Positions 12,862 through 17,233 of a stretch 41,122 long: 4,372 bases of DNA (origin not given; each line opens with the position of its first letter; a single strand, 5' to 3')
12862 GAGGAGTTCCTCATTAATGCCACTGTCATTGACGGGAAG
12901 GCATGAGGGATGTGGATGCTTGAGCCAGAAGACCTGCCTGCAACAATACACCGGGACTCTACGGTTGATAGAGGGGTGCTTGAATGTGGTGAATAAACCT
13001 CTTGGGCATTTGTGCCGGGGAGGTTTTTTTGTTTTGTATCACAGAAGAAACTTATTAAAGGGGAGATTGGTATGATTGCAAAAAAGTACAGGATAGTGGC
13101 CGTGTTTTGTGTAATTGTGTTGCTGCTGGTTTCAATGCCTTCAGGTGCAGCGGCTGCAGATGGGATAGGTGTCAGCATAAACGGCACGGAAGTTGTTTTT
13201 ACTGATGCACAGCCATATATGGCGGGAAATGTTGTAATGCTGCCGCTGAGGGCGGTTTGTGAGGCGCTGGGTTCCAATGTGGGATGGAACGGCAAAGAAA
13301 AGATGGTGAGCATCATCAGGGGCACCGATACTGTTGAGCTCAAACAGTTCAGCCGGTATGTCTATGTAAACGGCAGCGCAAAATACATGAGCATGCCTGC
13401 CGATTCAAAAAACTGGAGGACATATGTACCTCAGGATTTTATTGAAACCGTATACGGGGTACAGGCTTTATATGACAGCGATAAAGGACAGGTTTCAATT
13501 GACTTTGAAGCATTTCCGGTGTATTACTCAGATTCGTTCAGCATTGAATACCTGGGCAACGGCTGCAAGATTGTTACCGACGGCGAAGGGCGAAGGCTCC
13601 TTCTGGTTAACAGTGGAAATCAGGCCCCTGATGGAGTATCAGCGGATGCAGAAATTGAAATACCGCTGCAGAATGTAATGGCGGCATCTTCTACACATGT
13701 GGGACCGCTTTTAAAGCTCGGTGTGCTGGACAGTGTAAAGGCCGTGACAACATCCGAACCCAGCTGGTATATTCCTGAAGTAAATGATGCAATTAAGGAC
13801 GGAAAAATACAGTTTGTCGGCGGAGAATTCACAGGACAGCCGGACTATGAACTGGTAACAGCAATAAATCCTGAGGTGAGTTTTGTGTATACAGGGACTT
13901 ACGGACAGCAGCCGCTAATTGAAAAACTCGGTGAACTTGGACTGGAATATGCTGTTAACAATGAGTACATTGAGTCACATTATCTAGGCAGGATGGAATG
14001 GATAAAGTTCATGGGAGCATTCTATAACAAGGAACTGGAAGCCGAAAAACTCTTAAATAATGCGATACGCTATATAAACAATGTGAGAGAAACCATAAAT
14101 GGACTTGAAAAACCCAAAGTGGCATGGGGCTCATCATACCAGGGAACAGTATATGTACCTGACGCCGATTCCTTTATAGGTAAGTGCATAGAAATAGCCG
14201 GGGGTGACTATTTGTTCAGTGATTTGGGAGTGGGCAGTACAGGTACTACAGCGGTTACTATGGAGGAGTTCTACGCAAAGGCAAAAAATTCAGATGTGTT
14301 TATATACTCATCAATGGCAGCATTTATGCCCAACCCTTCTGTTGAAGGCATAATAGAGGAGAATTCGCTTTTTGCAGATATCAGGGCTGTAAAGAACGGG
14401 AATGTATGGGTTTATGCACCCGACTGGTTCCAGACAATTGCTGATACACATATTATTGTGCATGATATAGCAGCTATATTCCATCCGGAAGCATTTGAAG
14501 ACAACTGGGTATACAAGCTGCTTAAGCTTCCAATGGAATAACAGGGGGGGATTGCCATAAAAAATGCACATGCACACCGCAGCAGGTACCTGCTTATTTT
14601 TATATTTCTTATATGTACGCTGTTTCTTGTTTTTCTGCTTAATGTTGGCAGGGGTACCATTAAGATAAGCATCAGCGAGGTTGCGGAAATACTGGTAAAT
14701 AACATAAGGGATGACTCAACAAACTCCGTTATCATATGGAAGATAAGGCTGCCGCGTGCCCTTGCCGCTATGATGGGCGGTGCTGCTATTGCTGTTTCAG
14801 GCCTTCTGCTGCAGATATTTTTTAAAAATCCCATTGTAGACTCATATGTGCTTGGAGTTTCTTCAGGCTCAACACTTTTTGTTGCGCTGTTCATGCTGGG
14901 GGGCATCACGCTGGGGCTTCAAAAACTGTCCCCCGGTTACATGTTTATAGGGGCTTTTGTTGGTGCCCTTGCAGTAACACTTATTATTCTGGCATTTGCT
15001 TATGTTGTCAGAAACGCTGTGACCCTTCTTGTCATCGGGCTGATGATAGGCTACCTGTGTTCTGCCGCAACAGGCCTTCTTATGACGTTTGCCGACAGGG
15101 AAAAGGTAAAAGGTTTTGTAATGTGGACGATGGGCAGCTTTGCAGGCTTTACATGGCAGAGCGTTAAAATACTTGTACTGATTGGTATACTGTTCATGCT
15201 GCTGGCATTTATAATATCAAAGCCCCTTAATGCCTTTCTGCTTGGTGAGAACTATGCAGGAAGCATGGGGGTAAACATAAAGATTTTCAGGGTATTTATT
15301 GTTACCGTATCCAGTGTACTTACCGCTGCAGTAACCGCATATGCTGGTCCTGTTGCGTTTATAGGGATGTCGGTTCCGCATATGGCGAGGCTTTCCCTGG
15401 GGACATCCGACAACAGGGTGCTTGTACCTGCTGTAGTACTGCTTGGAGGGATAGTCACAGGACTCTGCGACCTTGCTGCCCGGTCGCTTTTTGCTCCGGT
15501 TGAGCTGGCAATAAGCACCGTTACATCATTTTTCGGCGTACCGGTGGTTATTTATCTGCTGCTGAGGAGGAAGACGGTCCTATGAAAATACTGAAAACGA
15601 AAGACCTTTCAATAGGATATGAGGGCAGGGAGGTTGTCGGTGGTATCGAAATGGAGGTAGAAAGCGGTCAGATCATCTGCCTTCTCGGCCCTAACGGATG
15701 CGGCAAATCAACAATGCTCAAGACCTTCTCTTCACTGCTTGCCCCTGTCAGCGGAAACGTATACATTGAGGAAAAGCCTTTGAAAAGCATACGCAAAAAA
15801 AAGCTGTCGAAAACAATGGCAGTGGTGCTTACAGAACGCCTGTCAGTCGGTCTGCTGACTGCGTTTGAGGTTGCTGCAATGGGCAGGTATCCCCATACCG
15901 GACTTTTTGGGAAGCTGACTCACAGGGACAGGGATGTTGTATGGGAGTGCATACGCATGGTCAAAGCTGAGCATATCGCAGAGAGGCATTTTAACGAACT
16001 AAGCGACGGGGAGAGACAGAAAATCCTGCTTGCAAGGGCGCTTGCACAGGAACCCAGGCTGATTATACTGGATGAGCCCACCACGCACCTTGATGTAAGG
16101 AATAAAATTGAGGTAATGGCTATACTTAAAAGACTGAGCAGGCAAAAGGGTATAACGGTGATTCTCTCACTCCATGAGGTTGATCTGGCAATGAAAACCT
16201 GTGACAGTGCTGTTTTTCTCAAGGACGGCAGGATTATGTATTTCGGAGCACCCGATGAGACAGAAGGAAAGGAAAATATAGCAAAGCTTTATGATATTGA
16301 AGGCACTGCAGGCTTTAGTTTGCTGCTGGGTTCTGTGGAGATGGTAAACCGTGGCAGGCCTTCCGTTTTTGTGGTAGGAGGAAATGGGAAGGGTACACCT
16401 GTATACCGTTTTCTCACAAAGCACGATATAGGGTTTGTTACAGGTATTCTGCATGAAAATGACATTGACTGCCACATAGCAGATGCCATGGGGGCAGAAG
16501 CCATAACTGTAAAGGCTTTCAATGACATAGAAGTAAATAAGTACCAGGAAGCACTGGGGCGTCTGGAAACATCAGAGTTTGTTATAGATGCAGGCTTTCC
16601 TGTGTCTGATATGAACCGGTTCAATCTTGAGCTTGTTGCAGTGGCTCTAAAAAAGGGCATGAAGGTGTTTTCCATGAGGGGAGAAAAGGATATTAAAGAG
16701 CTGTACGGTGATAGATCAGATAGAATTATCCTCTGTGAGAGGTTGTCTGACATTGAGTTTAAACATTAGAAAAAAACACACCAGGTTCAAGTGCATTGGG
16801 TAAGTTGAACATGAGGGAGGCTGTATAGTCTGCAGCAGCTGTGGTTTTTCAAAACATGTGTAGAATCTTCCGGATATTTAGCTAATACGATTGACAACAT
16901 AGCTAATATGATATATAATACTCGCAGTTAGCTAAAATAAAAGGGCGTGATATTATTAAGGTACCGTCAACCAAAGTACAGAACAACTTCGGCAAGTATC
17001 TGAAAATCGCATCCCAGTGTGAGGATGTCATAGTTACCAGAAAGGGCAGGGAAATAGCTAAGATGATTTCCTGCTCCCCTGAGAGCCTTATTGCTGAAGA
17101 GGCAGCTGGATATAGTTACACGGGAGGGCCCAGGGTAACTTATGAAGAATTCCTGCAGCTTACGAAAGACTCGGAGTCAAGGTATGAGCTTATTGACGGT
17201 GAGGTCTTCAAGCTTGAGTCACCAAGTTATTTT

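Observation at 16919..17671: Phd/YefM-like antitoxin module fused in frame to a Uma2 (DUF820) nuclease, with no canonical start codon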

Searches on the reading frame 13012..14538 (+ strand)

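Call 49: search_protein_families(library=pfam, proteins=[window:13012-14538:+], max_evalue=0.01)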
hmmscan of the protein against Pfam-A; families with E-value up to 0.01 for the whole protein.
window:13012-14538:+ (509 aa): 2 families
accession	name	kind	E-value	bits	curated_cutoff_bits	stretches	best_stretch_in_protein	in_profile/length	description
PF07833.16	Cu_amine_oxidN1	-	1.7e-27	95.9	24.2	1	56-163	2-108/108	Copper amine oxidase N-terminal domain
PF01497.23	Peripla_BP_2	-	4.5e-21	75.8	27.5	1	224-469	3-232/235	Periplasmic binding protein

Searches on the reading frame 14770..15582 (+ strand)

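Call 49: search_protein_families(library=pfam, proteins=[window:14770-15582:+], max_evalue=0.01)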
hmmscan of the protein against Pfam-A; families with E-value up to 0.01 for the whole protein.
window:14770-15582:+ (271 aa): 1 family
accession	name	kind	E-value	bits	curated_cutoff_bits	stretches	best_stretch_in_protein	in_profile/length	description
PF01032.23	FecCD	-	3.2e-62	210.8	26.5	1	2-266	51-311/311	FecCD transport family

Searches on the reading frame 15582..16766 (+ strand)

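Call 49: search_protein_families(library=pfam, proteins=[window:15582-16766:+], max_evalue=0.01)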
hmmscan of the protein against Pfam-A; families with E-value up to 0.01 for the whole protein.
window:15582-16766:+ (395 aa): 14 families
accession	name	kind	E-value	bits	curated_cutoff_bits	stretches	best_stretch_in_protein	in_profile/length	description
PF00005.33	ABC_tran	-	1.8e-29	103.5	25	1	21-168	3-137/137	ABC transporter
PF13304.12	AAA_21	-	3.2e-12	47.6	27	1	123-196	221-296/304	AAA domain, putative AbiEii toxin, Type IV TA system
PF02463.25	SMC_N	-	4.8e-05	23.3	40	0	30-50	25-45/220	RecF/RecN/SMC N terminal domain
PF13401.12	AAA_22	-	6.3e-05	23.7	27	1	28-198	4-123/130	AAA domain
PF01078.27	Mg_chelatase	-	0.00066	19.6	20.3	1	31-78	24-71/207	Magnesium chelatase, subunit ChlI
PF13173.12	AAA_14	-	0.00071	20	27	0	30-62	3-35/129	AAA domain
PF13555.12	AAA_29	-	0.00072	19.7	27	1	24-57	17-50/61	P-loop containing region of AAA domain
PF13191.12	AAA_16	-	0.0013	19.6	32.6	0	28-126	21-104/167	AAA ATPase domain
PF03215.21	Rad17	-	0.0018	18.7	23.8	1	26-55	42-71/186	Rad17 P-loop domain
PF05621.17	TniB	-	0.003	17.5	22.4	0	155-195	117-159/189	Bacterial TniB protein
PF25199.1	nSTAND_NTPase5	-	0.0033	17.7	34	0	25-66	37-79/145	Novel STAND NTPase 5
PF01637.24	ATPase_2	-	0.0048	17.2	33.2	1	25-78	16-68/225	ATPase domain predominantly from Archaea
PF07728.20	AAA_5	-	0.0051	17.3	22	0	32-54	2-24/139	AAA domain (dynein-related subfamily)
PF13476.12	AAA_23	-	0.0055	17.8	27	0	28-50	18-40/201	AAA domain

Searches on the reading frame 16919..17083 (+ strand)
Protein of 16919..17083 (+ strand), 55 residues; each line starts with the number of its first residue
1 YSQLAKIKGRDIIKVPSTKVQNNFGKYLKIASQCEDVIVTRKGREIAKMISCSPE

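Call 4: search_protein_families(library=pfam, proteins=[window:16919-17083:+], max_evalue=10)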
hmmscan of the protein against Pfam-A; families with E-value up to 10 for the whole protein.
window:16919-17083:+ (55 aa): 2 families
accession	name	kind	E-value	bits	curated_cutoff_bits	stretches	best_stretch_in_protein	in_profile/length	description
PF02604.26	PhdYeFM_antitox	-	4.9e-06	26.7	29.8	1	14-51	3-41/74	Antitoxin Phd_YefM, type II toxin-antitoxin system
PF10894.13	DUF2689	-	0.0014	18.8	25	1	6-44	3-39/57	Protein of unknown function (DUF2689)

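Call 5: search_protein_families(library=ncbifam, proteins=[window:16919-17083:+], max_evalue=10)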
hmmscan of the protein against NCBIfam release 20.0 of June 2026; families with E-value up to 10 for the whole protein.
window:16919-17083:+ (55 aa): 2 families
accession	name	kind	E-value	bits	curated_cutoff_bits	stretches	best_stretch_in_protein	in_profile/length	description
TIGR01552.1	phd_fam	subfamily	4.5e-08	32.3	20.8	1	14-53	1-40/53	type II toxin-antitoxin system prevent-host-death family antitoxin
NF010283.0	PRK13724.1-5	equivalog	0.0091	15.9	164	1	10-45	4-37/78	conjugal transfer protein TrbD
